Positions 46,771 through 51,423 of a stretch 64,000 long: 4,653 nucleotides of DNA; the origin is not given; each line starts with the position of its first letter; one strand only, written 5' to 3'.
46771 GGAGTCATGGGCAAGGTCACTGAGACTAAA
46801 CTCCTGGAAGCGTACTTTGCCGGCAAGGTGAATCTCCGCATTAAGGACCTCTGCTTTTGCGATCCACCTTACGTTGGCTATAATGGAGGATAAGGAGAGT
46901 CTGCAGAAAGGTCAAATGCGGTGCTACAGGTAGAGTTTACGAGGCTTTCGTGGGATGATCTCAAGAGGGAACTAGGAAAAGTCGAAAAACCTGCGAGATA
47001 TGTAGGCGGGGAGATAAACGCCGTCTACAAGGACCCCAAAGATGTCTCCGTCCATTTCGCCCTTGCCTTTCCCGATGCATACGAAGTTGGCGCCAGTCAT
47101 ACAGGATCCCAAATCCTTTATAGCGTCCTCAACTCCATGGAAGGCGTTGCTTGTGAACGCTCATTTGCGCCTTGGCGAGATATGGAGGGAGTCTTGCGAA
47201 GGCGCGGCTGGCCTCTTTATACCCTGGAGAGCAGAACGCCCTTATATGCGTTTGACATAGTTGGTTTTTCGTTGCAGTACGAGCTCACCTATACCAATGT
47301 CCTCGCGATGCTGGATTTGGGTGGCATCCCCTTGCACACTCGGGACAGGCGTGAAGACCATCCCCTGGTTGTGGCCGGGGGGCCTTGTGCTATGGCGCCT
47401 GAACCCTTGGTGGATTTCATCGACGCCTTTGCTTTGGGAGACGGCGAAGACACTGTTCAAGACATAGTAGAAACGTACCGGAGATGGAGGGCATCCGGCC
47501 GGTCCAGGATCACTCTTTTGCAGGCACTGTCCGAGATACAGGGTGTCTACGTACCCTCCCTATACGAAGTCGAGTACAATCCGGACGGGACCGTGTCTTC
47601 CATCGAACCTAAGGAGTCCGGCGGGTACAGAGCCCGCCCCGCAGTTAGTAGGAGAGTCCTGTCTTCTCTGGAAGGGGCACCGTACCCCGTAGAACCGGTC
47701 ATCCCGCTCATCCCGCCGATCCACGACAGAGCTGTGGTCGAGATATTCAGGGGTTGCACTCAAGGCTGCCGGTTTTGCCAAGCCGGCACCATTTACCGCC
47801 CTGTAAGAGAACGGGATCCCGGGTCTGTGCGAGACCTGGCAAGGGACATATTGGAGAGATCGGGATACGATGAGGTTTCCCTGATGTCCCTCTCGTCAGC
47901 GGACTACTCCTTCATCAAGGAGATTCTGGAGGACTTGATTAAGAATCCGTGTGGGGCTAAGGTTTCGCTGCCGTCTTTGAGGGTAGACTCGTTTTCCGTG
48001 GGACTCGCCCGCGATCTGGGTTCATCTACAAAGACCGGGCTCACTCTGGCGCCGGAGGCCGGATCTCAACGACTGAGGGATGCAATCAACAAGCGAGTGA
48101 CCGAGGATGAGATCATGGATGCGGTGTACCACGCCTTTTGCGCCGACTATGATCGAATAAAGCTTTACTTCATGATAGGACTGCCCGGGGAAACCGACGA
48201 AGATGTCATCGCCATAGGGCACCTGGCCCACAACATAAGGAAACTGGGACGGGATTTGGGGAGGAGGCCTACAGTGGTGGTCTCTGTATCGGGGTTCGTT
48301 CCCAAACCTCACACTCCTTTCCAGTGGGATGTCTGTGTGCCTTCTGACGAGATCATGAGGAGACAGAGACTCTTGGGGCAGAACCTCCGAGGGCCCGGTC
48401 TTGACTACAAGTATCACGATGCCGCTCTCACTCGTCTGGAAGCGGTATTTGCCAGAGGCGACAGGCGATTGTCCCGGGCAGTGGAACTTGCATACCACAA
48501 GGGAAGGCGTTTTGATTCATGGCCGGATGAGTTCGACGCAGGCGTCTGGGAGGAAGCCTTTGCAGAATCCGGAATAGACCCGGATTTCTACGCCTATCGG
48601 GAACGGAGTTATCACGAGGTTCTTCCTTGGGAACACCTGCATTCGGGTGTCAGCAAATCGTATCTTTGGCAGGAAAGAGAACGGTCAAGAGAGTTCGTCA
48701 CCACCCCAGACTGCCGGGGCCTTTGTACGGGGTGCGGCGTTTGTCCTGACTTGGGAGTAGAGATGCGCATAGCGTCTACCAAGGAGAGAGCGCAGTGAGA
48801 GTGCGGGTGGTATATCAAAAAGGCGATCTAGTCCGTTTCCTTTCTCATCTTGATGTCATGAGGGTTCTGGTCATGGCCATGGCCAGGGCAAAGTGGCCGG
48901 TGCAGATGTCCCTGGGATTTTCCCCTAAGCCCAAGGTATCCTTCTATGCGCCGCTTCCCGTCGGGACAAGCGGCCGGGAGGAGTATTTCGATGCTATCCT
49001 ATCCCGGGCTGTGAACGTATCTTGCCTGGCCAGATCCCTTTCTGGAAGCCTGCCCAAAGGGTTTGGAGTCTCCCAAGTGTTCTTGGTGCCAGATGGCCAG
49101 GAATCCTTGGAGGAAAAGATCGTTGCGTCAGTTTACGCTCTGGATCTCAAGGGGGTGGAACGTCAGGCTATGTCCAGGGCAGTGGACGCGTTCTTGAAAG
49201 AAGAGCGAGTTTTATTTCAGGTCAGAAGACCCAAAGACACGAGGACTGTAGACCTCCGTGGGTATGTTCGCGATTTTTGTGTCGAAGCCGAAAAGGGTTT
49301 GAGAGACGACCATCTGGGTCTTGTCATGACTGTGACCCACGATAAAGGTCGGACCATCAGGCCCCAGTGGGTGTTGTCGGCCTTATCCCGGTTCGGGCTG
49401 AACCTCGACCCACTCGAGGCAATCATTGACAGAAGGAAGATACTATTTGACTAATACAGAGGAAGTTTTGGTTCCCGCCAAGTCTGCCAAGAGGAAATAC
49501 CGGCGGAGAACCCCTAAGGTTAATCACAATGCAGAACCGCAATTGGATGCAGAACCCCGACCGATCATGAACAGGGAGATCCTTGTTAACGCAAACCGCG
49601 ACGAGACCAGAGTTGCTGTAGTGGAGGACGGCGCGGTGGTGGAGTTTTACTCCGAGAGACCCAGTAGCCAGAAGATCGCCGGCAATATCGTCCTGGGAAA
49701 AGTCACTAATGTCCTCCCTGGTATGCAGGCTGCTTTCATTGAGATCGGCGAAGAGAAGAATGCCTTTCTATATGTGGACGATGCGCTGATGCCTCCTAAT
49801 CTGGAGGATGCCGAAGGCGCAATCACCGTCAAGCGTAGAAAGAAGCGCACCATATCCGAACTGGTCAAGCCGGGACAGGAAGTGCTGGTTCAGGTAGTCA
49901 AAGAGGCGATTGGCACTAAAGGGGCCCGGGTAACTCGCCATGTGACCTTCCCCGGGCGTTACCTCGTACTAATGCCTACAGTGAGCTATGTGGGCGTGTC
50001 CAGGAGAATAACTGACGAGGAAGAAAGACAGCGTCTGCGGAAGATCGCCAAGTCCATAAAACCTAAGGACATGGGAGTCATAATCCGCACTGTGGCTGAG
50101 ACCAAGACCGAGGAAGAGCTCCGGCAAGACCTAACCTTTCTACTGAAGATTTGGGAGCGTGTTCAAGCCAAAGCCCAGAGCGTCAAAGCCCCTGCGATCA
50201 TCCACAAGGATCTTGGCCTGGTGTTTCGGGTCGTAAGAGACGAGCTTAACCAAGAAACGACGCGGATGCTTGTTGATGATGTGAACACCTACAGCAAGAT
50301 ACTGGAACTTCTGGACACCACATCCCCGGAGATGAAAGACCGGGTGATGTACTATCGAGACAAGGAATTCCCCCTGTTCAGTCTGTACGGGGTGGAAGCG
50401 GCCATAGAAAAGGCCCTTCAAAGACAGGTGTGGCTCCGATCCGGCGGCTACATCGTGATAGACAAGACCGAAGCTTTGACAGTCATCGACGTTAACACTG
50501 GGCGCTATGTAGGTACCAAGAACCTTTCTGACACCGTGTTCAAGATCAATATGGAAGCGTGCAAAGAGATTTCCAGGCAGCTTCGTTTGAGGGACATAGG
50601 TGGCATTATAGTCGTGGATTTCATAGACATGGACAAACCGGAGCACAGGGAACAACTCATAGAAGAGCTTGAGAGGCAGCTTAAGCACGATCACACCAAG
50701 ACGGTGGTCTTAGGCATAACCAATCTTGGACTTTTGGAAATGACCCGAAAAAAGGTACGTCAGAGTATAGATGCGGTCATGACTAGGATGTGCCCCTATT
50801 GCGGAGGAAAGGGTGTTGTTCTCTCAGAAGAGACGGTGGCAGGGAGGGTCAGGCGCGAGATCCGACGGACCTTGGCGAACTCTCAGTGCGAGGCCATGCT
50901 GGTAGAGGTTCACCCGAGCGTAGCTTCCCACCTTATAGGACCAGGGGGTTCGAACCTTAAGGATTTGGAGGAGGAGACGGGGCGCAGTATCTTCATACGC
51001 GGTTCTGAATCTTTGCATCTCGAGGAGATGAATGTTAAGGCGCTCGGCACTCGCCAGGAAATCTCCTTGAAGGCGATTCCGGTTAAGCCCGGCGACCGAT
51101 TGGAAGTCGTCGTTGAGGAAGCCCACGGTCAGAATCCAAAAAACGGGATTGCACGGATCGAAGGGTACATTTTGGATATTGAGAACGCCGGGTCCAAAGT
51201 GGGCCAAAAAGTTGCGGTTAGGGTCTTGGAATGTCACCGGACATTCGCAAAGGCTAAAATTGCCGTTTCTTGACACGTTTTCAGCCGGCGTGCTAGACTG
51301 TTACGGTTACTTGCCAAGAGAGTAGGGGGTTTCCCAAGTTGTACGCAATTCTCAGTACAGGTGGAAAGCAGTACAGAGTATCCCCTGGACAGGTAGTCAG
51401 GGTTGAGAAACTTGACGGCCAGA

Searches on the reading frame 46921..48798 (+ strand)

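Call 68: search_protein_families(library=pfam, proteins=[window:46921-48798:+], max_evalue=0.00001)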
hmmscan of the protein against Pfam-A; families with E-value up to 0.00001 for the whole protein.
window:46921-48798:+ (625 aa): 2 families
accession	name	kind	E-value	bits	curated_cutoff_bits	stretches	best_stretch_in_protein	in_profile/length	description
PF19864.5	Radical_SAM_N2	-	4e-63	211.8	29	1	62-212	1-151/151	Radical SAM proteins, N-terminal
PF04055.27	Radical_SAM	-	4.7e-19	69.6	29.5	1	273-433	1-163/166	Radical SAM superfamily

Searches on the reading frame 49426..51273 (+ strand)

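Call 68: search_protein_families(library=pfam, proteins=[window:49426-51273:+], max_evalue=0.00001)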
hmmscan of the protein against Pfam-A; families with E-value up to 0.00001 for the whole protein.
window:49426-51273:+ (615 aa): 5 families
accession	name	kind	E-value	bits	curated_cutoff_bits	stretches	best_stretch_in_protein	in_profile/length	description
PF10150.14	RNase_E_G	-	2.5e-109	365.3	25.5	1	174-444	1-270/270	Ribonuclease E/G family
PF20833.2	RNase_E_G_Thio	-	1.7e-10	41.3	26.8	1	455-538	1-84/86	RNase E/G, Thioredoxin-like domain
PF01938.26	TRAM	-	5.3e-09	36.3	21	1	553-612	2-60/61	TRAM domain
PF00013.35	KH_1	-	6.5e-07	29.5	21.5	1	493-535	4-46/66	KH domain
PF22675.2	KH-I_KHDC4-BBP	-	1.5e-06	28.4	30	1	499-535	7-43/76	KHDC4/BBP-like, KH-domain type I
